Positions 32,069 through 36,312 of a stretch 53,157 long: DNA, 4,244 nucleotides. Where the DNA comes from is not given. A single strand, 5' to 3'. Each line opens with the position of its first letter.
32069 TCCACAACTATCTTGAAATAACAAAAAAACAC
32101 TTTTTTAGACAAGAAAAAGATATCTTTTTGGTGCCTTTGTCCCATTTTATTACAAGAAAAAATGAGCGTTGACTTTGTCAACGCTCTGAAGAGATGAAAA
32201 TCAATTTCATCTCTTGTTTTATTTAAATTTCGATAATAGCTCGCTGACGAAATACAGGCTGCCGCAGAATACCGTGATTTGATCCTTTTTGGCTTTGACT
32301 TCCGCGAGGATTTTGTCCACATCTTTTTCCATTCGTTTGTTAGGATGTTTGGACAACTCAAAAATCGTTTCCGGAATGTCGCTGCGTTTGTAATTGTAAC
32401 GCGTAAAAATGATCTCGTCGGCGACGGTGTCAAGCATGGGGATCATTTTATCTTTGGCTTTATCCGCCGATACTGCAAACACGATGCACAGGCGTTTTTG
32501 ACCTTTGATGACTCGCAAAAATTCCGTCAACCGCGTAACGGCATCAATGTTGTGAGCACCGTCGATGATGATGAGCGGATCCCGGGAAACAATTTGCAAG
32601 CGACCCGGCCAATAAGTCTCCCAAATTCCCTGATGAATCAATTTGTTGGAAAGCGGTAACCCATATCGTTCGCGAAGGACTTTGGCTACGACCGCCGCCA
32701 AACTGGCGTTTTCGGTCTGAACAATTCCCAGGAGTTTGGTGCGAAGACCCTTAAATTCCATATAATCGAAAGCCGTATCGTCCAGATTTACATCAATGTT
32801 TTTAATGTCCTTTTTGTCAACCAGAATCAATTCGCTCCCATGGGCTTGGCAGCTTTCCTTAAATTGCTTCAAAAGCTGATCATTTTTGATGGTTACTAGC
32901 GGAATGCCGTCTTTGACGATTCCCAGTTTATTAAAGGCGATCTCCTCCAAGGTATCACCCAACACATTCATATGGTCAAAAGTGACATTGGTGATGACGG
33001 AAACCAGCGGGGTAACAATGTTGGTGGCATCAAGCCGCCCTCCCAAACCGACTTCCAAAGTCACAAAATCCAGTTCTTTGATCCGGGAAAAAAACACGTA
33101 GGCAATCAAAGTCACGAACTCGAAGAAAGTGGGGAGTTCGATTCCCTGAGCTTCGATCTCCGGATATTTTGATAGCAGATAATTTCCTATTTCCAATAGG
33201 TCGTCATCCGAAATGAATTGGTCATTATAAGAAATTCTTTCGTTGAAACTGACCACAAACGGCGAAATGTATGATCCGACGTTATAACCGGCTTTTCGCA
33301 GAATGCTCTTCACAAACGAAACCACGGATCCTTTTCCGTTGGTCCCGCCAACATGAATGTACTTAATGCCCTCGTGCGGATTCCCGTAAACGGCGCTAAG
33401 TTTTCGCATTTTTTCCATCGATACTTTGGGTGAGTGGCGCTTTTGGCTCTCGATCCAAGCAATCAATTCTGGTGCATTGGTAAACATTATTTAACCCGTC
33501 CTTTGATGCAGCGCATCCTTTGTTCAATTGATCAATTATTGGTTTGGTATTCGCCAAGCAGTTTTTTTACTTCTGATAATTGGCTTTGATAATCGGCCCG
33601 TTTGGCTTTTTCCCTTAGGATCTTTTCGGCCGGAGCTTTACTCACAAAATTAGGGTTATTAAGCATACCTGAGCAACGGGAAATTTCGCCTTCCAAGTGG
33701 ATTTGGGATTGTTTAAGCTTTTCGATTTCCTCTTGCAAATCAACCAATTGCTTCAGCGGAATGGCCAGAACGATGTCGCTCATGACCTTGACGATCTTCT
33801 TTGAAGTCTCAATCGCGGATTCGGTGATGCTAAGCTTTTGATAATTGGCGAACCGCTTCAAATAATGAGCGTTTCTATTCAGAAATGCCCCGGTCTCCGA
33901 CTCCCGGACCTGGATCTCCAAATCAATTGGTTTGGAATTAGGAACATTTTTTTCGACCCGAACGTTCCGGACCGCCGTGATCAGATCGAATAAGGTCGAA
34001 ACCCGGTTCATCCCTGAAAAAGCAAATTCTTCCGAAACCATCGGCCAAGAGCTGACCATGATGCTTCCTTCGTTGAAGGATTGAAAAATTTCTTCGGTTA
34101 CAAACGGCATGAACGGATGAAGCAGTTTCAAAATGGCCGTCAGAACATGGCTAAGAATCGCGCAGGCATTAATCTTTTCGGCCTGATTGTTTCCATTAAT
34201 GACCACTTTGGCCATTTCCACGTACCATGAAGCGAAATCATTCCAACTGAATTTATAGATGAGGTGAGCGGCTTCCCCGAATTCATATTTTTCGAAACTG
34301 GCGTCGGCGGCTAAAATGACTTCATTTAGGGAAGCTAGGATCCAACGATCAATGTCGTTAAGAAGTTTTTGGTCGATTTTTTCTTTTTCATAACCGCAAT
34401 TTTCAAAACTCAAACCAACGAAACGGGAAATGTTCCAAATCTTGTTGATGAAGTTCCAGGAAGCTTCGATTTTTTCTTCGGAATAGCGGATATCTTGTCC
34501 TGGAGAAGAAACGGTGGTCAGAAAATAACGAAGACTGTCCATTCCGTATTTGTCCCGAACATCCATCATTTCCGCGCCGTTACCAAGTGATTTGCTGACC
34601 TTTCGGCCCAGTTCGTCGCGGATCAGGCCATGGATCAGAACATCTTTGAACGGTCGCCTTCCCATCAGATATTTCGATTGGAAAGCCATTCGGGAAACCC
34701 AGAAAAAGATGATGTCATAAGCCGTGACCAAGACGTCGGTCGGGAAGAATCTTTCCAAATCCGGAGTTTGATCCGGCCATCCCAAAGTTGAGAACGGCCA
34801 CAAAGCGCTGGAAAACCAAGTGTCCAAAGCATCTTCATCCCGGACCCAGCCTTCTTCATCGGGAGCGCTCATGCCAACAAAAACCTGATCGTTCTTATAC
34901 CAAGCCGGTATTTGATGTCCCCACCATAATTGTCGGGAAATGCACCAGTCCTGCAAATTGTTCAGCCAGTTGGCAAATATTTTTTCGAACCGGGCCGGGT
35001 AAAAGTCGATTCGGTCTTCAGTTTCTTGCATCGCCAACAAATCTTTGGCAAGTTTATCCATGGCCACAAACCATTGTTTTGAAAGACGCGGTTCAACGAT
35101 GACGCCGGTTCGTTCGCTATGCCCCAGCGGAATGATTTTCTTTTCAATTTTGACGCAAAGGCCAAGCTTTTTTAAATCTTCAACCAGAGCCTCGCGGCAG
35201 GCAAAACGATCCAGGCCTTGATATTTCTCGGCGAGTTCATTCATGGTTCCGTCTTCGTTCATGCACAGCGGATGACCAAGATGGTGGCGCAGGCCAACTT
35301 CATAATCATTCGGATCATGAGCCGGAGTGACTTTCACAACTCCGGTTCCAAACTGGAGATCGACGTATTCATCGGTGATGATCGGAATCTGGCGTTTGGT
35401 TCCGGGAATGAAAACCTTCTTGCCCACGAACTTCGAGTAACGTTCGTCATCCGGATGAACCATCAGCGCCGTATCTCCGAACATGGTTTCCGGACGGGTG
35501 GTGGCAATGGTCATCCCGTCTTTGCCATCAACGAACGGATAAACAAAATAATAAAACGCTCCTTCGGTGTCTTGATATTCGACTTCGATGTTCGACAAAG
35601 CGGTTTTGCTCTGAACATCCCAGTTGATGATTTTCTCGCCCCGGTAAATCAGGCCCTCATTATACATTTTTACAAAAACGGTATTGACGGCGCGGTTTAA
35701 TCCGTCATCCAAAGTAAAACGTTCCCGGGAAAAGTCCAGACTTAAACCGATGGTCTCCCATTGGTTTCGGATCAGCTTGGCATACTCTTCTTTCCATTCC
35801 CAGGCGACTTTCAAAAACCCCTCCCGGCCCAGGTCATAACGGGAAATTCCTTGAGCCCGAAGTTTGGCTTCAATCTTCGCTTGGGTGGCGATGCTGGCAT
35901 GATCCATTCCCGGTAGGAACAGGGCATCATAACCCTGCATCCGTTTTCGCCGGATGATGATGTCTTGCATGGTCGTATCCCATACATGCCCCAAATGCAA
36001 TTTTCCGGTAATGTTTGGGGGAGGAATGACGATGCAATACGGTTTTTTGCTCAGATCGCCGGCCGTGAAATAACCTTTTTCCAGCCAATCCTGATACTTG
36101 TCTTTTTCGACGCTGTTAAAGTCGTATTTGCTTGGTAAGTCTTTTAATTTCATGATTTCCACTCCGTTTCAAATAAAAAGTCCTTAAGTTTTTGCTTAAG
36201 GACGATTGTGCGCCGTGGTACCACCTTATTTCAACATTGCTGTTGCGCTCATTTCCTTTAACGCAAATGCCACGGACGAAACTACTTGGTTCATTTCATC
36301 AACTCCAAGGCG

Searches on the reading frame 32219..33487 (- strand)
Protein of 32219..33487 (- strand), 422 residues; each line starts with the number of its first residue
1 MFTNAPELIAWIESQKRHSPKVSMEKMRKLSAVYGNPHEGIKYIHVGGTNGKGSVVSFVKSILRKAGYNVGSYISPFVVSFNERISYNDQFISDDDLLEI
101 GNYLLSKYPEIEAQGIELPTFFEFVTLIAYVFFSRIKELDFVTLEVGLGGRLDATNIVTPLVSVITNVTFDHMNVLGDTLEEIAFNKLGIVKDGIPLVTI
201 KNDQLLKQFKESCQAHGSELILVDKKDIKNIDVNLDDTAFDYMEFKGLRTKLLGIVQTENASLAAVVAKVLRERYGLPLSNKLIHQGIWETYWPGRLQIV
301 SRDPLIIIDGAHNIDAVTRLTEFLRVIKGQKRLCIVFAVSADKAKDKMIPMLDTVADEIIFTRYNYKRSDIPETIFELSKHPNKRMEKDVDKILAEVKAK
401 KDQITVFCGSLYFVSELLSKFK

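Call 11: search_protein_families(library=ncbifam, proteins=[window:32219-33487:-])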
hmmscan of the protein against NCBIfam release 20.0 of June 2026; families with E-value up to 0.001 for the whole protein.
window:32219-33487:- (422 aa): 22 families
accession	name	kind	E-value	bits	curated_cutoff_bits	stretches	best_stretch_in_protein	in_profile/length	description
TIGR01499.1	folC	subfamily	1.1e-105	354.3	162.65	1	25-419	2-398/400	bifunctional protein FolC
NF008101.0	PRK10846.1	equivalog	5.4e-55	186.9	360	1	9-419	14-412/422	bifunctional tetrahydrofolate synthase/dihydrofolate synthase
NF047860.1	Tet-DihydfolSynFolCMyb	equivalog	3.7e-46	158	700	1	23-369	45-397/468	bifunctional tetrahydrofolate synthase/dihydrofolate synthase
TIGR01085.1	murE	subfamily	7.9e-22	77.8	257.3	2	161-375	179-404/472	UDP-N-acetylmuramyl-tripeptide synthetase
NF001124.0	PRK00139.1-2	equivalog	4.2e-18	65.4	476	2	161-375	200-423/500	UDP-N-acetylmuramoyl-L-alanyl-D-glutamate--2,6-diaminopimelate ligase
NF001126.0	PRK00139.1-4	equivalog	5e-18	64.9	373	2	162-379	196-418/486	UDP-N-acetylmuramoyl-L-alanyl-D-glutamate--2,6-diaminopimelate ligase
TIGR04012.1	poly_gGlu_PgsB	equivalog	1.2e-17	63.7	222.7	1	156-299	123-244/380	poly-gamma-glutamate synthase PgsB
NF008896.0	PRK11929.1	equivalog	2.8e-16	58.5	1023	2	150-376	195-432/965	bifunctional UDP-N-acetylmuramoyl-L-alanyl-D-glutamate--2,6-diaminopimelate ligase MurE/UDP-N-acetylmuramoyl-tripeptide--D-alanyl-D-alanine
NF010628.0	PRK14022.1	equivalog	7.6e-15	54.6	536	1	158-392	199-432/483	UDP-N-acetylmuramoyl-L-alanyl-D-glutamate--L-lysine ligase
TIGR02068.2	cya_phycin_syn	equivalog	1e-11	43.6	850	1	237-402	662-833/862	cyanophycin synthetase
NF053648.1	pMurE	equivalog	4e-11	42.3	600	1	155-342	185-365/464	pseudomurein biosynthesis peptide ligase pMurE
TIGR01143.1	murF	subfamily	2.3e-10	40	288.6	1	154-331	144-325/418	UDP-N-acetylmuramoyl-tripeptide--D-alanyl-D-alanine ligase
NF010623.0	PRK14016.1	subfamily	6.8e-09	34.4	877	1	243-400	670-833/871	cyanophycin synthetase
NF053647.1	pMurD2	equivalog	6.6e-08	31.9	550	1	28-70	87-128/405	pseudomurein biosynthesis peptide ligase pMurD2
NF001123.0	PRK00139.1-1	equivalog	2.7e-07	29.6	586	1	240-376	288-423/493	UDP-N-acetylmuramoyl-L-alanyl-D-glutamate--2,6-diaminopimelate ligase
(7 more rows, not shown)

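Call 15: find_encoding_contigs(protein=window:32219-33487:-, flank=3000, max_places=10)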
Protein window:32219-33487:- (422 aa): 4 contigs read that carry it; 1 place shown.
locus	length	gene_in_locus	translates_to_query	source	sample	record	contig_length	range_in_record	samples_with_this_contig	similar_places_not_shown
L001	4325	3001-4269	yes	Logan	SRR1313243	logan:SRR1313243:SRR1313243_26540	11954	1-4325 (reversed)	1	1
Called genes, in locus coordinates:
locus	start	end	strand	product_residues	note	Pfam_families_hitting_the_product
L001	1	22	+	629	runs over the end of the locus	PF00795:CN_hydrolase, PF02540:NAD_synthase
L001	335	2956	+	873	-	PF00133:tRNA-synt_1, PF01406:tRNA-synt_1e (faint), PF09334:tRNA-synt_1g, PF13603:tRNA-synt_1_2 (weak), PF09334:tRNA-synt_1g, PF00133:tRNA-synt_1, PF08264:Anticodon_1, PF10458:Val_tRNA-synt_C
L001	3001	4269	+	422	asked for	PF08245:Mur_ligase_M, PF02875:Mur_ligase_C, PF27239:FOL3_C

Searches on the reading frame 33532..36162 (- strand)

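Call 11: search_protein_families(library=ncbifam, proteins=[window:33532-36162:-])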
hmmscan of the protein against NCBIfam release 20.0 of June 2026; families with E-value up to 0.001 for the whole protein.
window:33532-36162:- (876 aa): 18 families
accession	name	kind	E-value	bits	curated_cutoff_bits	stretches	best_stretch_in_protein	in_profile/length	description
NF004349.1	PRK05729.1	equivalog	0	1131.6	704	1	11-867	2-858/860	valine--tRNA ligase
TIGR00422.1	valS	equivalog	0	1064.9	612.1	1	10-854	2-861/863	valine--tRNA ligase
NF011492.0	PRK14900.1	equivalog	9.3e-265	881.3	1783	1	7-860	7-881/1044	valine--tRNA ligase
NF009687.0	PRK13208.1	equivalog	1.7e-176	588.8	738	1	7-788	4-797/801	valine--tRNA ligase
TIGR00392.1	ileS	equivalog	8e-112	375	621.4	3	438-740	528-838/861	isoleucine--tRNA ligase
NF000540.1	alt_ValS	exception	8.1e-103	344.9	900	2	12-426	3-452/827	valine--tRNA ligase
NF040702.1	ileS_w_GNAT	exception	2.9e-65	220.6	1999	3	419-728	683-994/1100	isoleucine--tRNA ligase, N-acetyltransferase domain-containing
NF008957.0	PRK12300.1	subfamily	5.1e-64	216.7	677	4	12-240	3-241/946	leucine--tRNA ligase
NF000257.1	MupA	exception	4.7e-58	196.8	1900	3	432-746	494-812/1024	mupirocin-resistant isoleucine--tRNA ligase MupA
NF000258.1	MupB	exception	2.2e-56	191.3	1900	3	440-780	507-849/1033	mupirocin-resistant isoleucine--tRNA ligase MupB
TIGR00395.1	leuS_arch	equivalog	1.2e-54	185.7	648.5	4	468-826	567-906/938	leucine--tRNA ligase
TIGR00396.1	leuS_bact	equivalog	1e-42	146.3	548.4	3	13-201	1-172/843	leucine--tRNA ligase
TIGR00398.1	metG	equivalog_domain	2.8e-36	125.3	336.35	2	357-698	177-503/530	methionine--tRNA ligase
NF008900.0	PRK12267.1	equivalog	1.3e-30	106.5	598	2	356-741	153-523/648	methionine--tRNA ligase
NF001100.0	PRK00133.1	equivalog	5.1e-27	94.7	587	2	349-745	175-545/676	methionine--tRNA ligase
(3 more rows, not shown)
